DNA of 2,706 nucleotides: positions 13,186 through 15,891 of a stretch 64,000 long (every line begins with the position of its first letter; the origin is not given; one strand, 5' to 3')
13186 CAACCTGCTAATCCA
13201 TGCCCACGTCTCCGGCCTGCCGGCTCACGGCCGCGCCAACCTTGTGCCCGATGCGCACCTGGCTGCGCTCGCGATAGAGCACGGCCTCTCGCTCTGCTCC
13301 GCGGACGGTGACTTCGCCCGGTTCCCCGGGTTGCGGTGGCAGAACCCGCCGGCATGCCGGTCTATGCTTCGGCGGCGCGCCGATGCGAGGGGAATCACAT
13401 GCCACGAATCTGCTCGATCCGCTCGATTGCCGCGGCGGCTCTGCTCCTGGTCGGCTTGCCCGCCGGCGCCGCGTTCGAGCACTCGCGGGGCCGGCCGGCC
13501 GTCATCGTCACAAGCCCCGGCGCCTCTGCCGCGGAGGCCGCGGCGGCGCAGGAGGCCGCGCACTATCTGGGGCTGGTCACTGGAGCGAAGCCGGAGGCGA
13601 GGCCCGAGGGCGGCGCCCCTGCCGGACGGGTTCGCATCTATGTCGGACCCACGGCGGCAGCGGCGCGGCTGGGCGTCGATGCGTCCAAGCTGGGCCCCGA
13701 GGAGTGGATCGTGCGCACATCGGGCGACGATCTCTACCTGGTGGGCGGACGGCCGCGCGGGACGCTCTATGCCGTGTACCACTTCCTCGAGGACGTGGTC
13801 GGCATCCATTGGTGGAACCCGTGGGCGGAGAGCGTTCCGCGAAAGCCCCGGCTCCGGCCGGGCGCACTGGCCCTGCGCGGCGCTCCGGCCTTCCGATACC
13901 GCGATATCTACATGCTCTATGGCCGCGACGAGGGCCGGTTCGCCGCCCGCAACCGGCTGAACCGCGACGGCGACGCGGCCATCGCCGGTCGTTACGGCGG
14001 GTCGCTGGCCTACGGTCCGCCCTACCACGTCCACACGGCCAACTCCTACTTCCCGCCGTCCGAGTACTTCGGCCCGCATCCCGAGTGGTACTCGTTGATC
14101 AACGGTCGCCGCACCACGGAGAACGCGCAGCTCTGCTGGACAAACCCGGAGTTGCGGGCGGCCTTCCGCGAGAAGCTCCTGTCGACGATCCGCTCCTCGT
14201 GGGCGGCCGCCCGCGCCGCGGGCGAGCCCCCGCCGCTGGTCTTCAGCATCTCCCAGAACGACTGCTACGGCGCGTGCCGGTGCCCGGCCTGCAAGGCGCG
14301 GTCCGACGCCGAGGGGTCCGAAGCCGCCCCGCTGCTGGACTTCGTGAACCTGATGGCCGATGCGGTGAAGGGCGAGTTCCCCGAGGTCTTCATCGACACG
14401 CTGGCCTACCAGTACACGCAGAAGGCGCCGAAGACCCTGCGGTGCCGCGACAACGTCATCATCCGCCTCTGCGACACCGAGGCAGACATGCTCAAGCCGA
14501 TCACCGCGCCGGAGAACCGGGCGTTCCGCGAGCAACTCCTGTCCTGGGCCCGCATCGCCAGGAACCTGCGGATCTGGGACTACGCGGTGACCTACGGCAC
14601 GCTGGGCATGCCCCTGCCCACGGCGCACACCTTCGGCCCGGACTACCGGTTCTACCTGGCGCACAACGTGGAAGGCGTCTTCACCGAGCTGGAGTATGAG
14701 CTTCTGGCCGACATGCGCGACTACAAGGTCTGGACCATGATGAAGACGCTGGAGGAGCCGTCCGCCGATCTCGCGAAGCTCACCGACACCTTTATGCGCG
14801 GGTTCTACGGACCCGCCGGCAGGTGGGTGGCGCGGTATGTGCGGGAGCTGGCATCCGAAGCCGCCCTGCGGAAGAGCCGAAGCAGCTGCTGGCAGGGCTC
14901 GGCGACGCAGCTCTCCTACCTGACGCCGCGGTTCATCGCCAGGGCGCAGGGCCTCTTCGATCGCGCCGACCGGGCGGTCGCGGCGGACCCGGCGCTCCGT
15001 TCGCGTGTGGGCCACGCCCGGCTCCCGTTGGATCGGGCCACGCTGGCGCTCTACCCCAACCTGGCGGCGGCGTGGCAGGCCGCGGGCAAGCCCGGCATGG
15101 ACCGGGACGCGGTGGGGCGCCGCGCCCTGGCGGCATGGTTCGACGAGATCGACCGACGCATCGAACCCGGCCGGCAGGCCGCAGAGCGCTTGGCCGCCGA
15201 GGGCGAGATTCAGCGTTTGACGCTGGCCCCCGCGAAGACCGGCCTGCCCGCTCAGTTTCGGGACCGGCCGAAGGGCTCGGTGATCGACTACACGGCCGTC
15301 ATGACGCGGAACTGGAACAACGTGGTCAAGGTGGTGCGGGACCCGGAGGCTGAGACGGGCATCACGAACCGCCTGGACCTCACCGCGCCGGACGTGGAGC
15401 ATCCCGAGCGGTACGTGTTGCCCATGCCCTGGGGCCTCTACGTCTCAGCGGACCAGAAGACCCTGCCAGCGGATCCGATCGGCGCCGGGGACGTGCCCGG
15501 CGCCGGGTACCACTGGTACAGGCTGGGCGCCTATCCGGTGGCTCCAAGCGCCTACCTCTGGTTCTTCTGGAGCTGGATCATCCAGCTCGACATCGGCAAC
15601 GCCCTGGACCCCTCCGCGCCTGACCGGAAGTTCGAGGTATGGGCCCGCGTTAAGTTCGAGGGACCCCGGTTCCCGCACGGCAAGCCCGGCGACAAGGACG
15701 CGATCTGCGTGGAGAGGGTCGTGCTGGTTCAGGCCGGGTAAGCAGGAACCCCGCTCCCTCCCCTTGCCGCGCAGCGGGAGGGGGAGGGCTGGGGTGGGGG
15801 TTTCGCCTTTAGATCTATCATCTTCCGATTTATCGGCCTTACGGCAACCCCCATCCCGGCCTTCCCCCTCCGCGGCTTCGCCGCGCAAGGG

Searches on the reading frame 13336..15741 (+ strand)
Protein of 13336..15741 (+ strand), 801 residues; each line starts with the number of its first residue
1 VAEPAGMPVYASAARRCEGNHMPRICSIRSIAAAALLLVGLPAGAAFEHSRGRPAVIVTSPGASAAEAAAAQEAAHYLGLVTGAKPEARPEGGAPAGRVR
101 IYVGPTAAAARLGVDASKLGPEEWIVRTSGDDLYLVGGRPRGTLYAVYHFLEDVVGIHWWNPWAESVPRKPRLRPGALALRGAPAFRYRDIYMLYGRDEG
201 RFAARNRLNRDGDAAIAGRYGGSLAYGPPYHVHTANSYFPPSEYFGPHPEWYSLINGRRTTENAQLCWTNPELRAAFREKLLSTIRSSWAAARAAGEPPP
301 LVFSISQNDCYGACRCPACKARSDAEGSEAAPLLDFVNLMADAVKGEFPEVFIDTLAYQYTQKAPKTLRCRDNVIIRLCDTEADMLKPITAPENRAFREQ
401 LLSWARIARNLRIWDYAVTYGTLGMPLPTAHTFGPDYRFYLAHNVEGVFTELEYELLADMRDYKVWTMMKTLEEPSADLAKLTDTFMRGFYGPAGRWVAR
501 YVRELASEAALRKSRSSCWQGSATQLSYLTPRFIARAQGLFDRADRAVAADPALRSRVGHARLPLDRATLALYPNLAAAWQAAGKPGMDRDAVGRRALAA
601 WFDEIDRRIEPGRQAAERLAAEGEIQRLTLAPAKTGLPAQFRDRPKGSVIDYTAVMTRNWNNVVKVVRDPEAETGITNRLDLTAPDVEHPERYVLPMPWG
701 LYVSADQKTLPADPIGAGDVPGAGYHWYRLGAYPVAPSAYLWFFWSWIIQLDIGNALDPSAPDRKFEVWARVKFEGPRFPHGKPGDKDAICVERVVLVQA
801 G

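Call 61: search_protein_families(library=pfam, proteins=[window:13336-15741:+], max_evalue=0.001)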
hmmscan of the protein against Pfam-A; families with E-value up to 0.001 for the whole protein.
window:13336-15741:+ (801 aa): 1 family
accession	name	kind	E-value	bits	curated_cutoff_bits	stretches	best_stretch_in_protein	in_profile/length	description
PF16126.11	DUF4838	-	1.1e-80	271.7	26.6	1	159-502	1-324/325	Domain of unknown function (DUF4838)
